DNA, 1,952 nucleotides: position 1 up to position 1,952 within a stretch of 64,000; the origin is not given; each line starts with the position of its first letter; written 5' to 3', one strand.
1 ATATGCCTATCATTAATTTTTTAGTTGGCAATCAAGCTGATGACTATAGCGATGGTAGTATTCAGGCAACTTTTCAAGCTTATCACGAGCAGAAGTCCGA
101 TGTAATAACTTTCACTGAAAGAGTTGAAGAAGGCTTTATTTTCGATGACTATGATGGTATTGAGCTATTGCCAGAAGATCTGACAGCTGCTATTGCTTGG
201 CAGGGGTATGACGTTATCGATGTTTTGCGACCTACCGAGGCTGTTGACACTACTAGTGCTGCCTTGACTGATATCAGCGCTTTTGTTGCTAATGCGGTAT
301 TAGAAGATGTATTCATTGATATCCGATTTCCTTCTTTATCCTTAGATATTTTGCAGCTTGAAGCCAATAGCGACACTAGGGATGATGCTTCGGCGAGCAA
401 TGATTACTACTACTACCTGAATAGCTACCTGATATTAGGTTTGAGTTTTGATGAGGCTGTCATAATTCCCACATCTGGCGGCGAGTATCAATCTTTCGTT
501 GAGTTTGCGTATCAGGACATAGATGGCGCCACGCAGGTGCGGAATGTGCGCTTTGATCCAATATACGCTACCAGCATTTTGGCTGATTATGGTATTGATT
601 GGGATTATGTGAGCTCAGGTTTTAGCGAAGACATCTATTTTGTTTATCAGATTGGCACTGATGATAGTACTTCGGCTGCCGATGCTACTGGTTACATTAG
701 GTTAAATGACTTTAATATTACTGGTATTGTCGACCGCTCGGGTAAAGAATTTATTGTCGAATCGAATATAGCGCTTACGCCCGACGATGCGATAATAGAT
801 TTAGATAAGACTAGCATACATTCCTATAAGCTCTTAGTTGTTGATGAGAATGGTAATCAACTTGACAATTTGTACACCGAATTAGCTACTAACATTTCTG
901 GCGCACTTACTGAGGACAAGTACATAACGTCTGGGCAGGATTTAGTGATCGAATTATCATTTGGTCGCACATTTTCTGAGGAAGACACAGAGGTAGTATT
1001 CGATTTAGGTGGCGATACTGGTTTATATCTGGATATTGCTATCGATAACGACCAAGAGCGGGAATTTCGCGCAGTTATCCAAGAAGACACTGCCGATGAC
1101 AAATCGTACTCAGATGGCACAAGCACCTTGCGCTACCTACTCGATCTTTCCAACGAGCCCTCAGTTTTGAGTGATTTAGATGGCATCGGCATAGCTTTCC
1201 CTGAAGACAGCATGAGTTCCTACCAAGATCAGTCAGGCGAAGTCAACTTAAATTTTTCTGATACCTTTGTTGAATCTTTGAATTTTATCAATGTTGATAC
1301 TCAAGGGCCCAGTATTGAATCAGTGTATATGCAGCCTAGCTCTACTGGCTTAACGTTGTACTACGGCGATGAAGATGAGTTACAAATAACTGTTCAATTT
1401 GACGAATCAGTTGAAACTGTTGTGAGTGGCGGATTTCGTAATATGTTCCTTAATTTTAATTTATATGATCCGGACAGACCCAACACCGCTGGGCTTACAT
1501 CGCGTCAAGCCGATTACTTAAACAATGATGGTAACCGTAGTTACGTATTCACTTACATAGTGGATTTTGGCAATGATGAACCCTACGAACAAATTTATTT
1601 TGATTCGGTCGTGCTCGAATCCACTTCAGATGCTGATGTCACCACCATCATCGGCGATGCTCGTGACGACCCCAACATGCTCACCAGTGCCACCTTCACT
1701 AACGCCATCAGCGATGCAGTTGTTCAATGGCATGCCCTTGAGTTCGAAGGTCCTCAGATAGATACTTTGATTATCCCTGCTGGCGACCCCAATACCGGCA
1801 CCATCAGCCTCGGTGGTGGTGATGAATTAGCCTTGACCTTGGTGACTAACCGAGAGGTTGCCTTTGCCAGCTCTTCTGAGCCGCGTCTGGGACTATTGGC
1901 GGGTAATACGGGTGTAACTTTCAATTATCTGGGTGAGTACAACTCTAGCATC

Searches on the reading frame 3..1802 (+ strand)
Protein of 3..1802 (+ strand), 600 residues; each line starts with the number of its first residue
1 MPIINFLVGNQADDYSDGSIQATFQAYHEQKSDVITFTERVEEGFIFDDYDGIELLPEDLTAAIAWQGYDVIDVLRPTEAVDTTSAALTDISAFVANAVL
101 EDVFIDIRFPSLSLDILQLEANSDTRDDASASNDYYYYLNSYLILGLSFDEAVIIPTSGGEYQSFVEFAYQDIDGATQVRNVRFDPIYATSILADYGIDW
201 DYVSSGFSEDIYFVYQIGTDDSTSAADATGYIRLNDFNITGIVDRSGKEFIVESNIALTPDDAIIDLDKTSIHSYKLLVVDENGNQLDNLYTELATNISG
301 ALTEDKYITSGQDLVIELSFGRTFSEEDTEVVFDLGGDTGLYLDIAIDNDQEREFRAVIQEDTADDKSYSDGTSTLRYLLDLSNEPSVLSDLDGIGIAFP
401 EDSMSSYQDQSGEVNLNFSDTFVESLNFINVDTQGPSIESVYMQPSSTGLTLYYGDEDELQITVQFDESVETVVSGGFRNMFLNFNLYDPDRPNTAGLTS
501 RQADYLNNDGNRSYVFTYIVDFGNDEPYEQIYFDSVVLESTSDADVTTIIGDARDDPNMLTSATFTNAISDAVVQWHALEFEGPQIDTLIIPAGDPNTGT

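Call 67: find_homologous_proteins(query=window:3-1802:+)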
Query window:3-1802:+: 8000 candidates shared short words with the query, none scored E <= 0.001.
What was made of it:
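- Tried and rejected: The first 600 aa of gene A have no homologues (call 67).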
